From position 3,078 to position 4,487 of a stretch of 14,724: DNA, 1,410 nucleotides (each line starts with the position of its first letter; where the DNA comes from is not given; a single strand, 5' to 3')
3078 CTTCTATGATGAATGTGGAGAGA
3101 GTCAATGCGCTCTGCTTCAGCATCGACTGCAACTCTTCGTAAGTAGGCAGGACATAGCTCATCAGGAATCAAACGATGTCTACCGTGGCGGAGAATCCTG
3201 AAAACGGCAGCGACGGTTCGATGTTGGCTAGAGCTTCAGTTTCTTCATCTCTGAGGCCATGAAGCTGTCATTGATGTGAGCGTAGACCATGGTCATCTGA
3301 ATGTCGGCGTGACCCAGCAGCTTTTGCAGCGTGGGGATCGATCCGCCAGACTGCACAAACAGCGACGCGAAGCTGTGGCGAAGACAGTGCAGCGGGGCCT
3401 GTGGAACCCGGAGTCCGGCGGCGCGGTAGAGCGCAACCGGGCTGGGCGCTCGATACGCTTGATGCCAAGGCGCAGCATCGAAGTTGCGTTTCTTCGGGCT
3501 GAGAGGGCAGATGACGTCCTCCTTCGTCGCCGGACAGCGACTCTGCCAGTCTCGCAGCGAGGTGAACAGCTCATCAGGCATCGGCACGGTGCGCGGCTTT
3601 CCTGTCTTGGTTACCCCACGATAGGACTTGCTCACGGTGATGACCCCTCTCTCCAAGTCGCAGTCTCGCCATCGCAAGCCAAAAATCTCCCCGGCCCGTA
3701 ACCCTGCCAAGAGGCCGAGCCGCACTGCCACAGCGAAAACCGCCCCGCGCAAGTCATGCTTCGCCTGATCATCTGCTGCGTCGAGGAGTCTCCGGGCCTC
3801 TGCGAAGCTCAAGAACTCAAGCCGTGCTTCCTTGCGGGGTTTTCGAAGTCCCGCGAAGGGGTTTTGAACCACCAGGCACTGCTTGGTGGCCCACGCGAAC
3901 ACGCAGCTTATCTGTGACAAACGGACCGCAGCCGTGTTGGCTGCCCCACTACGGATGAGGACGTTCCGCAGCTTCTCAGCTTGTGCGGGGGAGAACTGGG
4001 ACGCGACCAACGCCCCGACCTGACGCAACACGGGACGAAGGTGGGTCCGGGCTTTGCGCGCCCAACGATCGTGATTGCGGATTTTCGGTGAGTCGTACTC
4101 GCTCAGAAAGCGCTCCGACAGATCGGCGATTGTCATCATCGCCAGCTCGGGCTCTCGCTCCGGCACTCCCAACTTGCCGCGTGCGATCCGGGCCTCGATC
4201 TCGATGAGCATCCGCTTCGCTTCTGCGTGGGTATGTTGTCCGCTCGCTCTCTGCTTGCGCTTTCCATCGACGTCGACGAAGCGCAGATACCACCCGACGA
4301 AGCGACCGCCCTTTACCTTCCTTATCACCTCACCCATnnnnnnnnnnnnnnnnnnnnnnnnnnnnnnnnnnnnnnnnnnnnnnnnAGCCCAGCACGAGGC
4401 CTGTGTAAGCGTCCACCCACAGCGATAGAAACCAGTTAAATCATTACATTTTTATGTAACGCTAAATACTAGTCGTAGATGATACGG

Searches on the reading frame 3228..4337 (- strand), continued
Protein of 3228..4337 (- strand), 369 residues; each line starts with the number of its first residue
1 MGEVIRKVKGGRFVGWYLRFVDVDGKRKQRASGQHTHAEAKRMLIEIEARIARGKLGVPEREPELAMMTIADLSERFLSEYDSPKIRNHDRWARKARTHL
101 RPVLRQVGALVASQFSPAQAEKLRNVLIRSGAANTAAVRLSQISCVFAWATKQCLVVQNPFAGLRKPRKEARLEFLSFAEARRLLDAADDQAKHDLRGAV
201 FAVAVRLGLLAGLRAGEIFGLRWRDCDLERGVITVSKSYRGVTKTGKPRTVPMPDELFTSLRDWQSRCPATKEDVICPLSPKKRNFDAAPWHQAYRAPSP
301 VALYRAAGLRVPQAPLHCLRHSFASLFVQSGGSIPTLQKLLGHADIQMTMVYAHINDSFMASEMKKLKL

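Call 65: find_encoding_contigs(protein=P0133, flank=10000, max_places=2)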
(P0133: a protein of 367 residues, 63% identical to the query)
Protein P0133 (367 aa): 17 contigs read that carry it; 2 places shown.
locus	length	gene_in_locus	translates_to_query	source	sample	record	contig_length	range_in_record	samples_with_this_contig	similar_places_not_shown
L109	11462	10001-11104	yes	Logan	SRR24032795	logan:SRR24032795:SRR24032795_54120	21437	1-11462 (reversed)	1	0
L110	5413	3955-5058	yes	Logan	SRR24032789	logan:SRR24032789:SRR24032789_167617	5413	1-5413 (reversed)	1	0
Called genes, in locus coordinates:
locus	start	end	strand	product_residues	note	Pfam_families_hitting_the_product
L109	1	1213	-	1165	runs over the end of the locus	PF00069:Pkinase, PF07714:PK_Tyr_Ser-Thr, PF17667:Pkinase_fungal (weak), PF13414:TPR_11 (faint), PF21033:RMD1-3 (faint)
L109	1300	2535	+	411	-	PF03576:Peptidase_S58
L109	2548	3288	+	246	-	PF13398:Peptidase_M50B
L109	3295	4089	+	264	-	PF02602:HEM4, PF24158:DUF7409 (faint)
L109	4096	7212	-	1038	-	PF08241:Methyltransf_11 (weak), PF08242:Methyltransf_12 (weak), PF13649:Methyltransf_25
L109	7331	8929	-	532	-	PF00672:HAMP, PF00015:MCPsignal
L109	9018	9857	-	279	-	PF01339:CheB_methylest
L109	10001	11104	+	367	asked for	PF00589:Phage_integrase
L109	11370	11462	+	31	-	?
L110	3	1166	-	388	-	?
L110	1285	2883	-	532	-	PF00672:HAMP, PF00015:MCPsignal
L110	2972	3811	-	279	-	PF01339:CheB_methylest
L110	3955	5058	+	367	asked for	PF00589:Phage_integrase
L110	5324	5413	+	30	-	?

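Call 66: find_encoding_contigs(protein=P0175, flank=10000, max_places=1)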
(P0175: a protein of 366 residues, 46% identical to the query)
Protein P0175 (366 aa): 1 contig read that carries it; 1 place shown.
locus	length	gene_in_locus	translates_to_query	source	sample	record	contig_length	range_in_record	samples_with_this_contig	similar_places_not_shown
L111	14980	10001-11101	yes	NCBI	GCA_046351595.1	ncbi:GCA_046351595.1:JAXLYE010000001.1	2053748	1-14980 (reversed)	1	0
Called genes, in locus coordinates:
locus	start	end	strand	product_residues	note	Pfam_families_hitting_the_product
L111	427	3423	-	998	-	PF00535:Glycos_transf_2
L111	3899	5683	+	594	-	PF14559:TPR_19 (weak)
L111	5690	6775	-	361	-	PF12740:PETase (weak), PF07224:Chlorophyllase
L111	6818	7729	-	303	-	PF13230:GATase_4 (faint)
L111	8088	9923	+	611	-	-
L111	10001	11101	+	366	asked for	PF22022:Phage_int_M (faint), PF00589:Phage_integrase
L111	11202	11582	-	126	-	PF00462:Glutaredoxin (weak)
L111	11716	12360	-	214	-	-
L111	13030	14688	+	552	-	PF09286:Pro-kuma_activ, PF00082:Peptidase_S8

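Call 67: find_encoding_contigs(protein=P0190, flank=10000, max_places=1)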
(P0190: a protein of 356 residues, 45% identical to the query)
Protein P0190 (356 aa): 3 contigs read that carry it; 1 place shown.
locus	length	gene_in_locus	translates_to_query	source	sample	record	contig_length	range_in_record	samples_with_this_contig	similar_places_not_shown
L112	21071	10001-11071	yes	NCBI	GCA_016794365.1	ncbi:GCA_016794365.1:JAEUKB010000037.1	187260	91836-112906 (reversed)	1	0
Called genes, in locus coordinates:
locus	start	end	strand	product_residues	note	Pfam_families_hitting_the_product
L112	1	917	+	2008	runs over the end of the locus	PF00515:TPR_1 (faint), PF13414:TPR_11 (faint), PF13428:TPR_14 (faint), PF14559:TPR_19 (faint), PF25064:ARM_TT21_5th (faint), PF13431:TPR_17 (faint)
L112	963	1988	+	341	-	PF00756:Esterase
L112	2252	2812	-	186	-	-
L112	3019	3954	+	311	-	PF01553:Acyltransferase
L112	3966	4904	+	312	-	PF01073:3Beta_HSD (weak), PF01370:Epimerase, PF16363:GDP_Man_Dehyd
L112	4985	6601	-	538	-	PF00118:Cpn60_TCP1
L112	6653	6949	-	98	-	PF00166:Cpn10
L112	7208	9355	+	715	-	PF01966:HD, PF13328:HD_4, PF04607:RelA_SpoT, PF02824:TGS, PF19296:RelA_AH, PF28438:RelA_RIS, PF01842:ACT, PF13291:ACT_4, +1 more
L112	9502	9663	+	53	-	-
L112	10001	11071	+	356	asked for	PF00589:Phage_integrase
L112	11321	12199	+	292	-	-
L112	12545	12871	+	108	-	-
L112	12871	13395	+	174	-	-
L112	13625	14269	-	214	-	-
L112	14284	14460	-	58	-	-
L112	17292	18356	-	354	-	PF00589:Phage_integrase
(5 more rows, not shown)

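Call 75: search_protein_families(library=phrogs, proteins=[window:3231-4337:-], max_evalue=0.01)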
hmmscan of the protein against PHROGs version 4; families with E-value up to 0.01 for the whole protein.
window:3231-4337:- (369 aa): 9 families
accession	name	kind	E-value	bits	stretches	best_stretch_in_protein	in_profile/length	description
phrog_1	-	integration and excision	2.9e-65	222.7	1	14-367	122-447/611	integrase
phrog_216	-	integration and excision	1.7e-35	123.6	1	142-368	21-237/301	integrase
phrog_7269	-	integration and excision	1.1e-13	51.9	1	316-369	30-83/89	integrase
phrog_7685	-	integration and excision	3.3e-12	47.5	1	233-367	113-235/240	integrase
phrog_7244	-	integration and excision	1.2e-10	42.1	1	33-227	37-224/263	integrase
phrog_35951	-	unknown function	2.4e-05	25.7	1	314-364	21-71/97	-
phrog_23271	-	unknown function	6.5e-05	23.8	1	317-358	12-53/67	-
phrog_37709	-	unknown function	0.0022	19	1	133-235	18-111/116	-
phrog_34557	-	integration and excision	0.0052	17.5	0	306-359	120-170/183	integrase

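Call 84: search_solved_structures(query=A5, max_evalue=1, show_alignments=0)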
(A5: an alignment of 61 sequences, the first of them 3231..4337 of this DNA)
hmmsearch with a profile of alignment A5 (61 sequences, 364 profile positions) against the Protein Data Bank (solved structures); distinct sequences matched with E-value up to 1: 25.
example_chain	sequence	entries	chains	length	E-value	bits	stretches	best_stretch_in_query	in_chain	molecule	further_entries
5hxy_A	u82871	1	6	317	4.4e-30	108.3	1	88-356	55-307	Tyrosine recombinase XerA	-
5c6k_A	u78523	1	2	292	3.9e-27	98.6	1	126-359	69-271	Integrase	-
1a0p_A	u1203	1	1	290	9.4e-27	97.3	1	101-355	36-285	SITE-SPECIFIC RECOMBINASE XERD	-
1aih_A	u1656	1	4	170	1.5e-24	90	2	295-360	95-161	HP1 INTEGRASE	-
5dor_A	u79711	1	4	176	1.6e-23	86.7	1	174-359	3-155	Integrase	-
4a8e_A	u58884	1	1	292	4.4e-23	85.3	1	119-363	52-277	PROBABLE TYROSINE RECOMBINASE XERC-LIKE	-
5dcf_A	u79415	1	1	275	1.4e-19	73.7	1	176-356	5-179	Tyrosine recombinase XerD,DNA translocase FtsK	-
9i5v_14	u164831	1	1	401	2.8e-19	72.7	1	128-356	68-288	Ribosome-associated translation inhibitor RaiA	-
5jjv_A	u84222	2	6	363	5.4e-19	71.8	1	160-356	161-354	Tyrosine recombinase XerH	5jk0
2a3v_A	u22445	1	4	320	9.6e-18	67.7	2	284-351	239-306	site-specific recombinase IntI4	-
6en0_A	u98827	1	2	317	3.2e-16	62.7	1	95-362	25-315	Int protein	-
6emy_A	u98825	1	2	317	3.4e-16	62.6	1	95-362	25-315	Int protein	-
6emz_A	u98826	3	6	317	2.2e-15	59.9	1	95-362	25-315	Int protein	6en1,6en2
5vfz_A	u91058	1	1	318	6.6e-12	48.5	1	83-362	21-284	Gp33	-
3nkh_A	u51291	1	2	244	5e-11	45.6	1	172-362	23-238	Integrase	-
1z1b_A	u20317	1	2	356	1e-06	31.4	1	65-237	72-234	Integrase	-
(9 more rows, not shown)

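Call 86: search_protein_families(library=pfam, alignment_id=A5, max_evalue=0.01)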
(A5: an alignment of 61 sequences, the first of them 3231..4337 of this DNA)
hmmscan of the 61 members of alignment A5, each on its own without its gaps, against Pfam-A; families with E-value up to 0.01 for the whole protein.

A. member 1, window:3231-4337:- (369 aa): 1 family
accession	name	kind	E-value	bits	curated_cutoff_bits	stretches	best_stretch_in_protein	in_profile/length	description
PF00589.27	Phage_integrase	-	5.3e-28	98.4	27.1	1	175-357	2-170/172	Phage integrase family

B. families by the number of members that match (of 61 scanned): 8 families
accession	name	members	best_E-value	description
PF00589.27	Phage_integrase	61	2.6e-28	Phage integrase family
PF22022.2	Phage_int_M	26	2.3e-08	Phage integrase central domain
PF14659.12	Phage_int_SAM_3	6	0.00047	Phage integrase, N-terminal SAM-like domain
PF13102.12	Phage_int_SAM_5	4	0.00094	Phage integrase SAM-like domain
PF02899.23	Phage_int_SAM_1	2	0.00033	Phage integrase, N-terminal SAM-like domain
PF24624.1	Int_N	1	0.00031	Phage integrase, N-terminal domain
PF09900.14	DUF2127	1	0.0049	Predicted membrane protein (DUF2127)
PF20242.3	Emfourin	1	0.0063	Emfourin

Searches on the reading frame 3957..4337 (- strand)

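Call 23: search_protein_families(library=pfam, proteins=[window:3957-4337:-], max_evalue=10)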
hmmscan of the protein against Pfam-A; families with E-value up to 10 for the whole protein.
window:3957-4337:- (127 aa): 3 families
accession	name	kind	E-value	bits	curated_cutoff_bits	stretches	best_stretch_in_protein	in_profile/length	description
PF14657.12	Arm-DNA-bind_4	-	0.0025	17.8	22.3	1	17-54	7-45/47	Arm DNA-binding domain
PF05746.21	DALR_1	-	0.11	13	22.3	1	36-107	30-101/117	DALR anticodon binding domain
PF11576.14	HcgB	-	0.12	12.6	25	1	47-106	93-150/153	FeGP cofactor biosynthesis protein HcgB, guanylyltransferase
